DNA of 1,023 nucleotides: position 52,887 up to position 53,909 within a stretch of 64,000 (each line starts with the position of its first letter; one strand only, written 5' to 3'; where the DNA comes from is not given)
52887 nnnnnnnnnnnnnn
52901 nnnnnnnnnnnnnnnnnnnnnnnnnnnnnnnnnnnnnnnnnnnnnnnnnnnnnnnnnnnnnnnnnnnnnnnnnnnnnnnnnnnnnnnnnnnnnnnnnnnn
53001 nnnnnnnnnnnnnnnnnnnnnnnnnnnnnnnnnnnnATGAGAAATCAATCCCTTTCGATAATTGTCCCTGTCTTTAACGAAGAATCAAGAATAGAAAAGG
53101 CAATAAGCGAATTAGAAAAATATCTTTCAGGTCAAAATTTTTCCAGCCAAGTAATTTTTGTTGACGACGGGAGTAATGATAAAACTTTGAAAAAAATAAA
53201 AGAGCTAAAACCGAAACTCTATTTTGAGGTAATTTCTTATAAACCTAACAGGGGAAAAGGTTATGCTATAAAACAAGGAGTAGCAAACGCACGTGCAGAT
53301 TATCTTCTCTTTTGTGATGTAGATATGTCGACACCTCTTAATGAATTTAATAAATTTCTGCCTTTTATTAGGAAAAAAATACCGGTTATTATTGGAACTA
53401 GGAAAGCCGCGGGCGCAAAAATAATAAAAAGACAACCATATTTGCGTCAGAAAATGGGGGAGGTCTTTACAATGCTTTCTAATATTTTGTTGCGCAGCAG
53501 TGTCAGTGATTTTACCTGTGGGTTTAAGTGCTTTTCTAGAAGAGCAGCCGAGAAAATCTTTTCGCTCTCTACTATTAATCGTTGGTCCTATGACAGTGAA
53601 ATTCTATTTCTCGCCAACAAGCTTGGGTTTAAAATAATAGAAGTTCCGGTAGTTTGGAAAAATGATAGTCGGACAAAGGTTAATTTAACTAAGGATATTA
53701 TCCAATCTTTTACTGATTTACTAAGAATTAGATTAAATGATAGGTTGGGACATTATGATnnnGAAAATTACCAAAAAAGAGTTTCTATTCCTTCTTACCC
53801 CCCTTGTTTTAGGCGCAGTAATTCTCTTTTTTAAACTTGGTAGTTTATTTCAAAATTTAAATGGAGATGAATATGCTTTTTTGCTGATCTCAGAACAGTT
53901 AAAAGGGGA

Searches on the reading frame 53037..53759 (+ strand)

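Call 42: search_protein_families(library=pfam, proteins=[window:53037-53759:+], max_evalue=0.0001)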
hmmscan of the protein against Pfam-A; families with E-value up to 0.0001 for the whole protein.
window:53037-53759:+ (241 aa): 2 families
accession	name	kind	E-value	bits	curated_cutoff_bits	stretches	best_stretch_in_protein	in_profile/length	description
PF00535.33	Glycos_transf_2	-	4.6e-24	85.7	23.3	1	7-175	1-168/168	Glycosyl transferase family 2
PF10111.15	Glyco_tranf_2_2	-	3e-11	43.8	27.3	1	7-156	1-146/276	Glycosyltransferase like family 2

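Call 65: search_protein_families(library=ncbifam, proteins=[window:53037-53759:+], max_evalue=1e-8)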
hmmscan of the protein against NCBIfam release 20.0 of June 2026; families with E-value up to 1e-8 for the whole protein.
window:53037-53759:+ (241 aa): 13 families
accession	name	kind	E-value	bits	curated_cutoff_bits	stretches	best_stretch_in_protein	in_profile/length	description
NF047588.1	GlcsyltransPgfSStrep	equivalog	2.3e-23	82.9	500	1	6-222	3-212/308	glycosyltransferase PgfS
NF058614.1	PPMAGASynPpgS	equivalog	5e-17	62.1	370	1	8-207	4-198/226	polyprenyl-phospho-N-acetylgalactosaminyl synthase PpgS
TIGR03937.1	PgaC_IcaA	equivalog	6.1e-16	58.4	422.3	1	4-96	45-135/407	poly-beta-1,6-N-acetyl-D-glucosamine synthase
NF041391.1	DPhHxTase_Halo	equivalog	8.8e-15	54.3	375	1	12-209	3-185/213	dolichyl-phosphate hexose transferase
TIGR04283.1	glyco_like_mftF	equivalog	3.2e-14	53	182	1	6-111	1-97/221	TIGR04283 family arsenosugar biosynthesis glycosyltransferase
NF041875.1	EPS_EpsD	equivalog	1.6e-13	50.8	370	1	6-109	1-102/325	exopolysaccharide biosynthesis glycosyltransferase EpsD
TIGR04182.1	glyco_TIGR04182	equivalog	1.7e-11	44.1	325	1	7-230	3-216/293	S-layer glycoprotein N-glycosyltransferase AglJ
NF007986.1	PRK10714.1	equivalog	4.5e-11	42.3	529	1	5-209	7-202/316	undecaprenyl-phosphate 4-deoxy-4-formamido-L-arabinose transferase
NF007482.0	PRK10073.1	equivalog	9.7e-11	41.2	423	1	3-98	5-97/334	glycosyltransferase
NF010496.0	PRK13915.1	equivalog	1.5e-10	40.6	262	1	3-105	30-135/307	glucosyl-3-phosphoglycerate synthase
TIGR03965.1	mycofact_glyco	equivalog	1.6e-09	37.2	280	1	4-98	74-166/467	mycofactocin biosynthesis glycosyltransferase MftF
NF047683.1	TeichurnBiosyTuaG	equivalog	2.8e-09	37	400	1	4-114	6-114/252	teichuronic acid biosynthesis protein TuaG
NF038302.1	EPS_HpsE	equivalog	4.4e-09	35.8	300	1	6-99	3-99/307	hormogonium polysaccharide biosynthesis glycosyltransferase HpsE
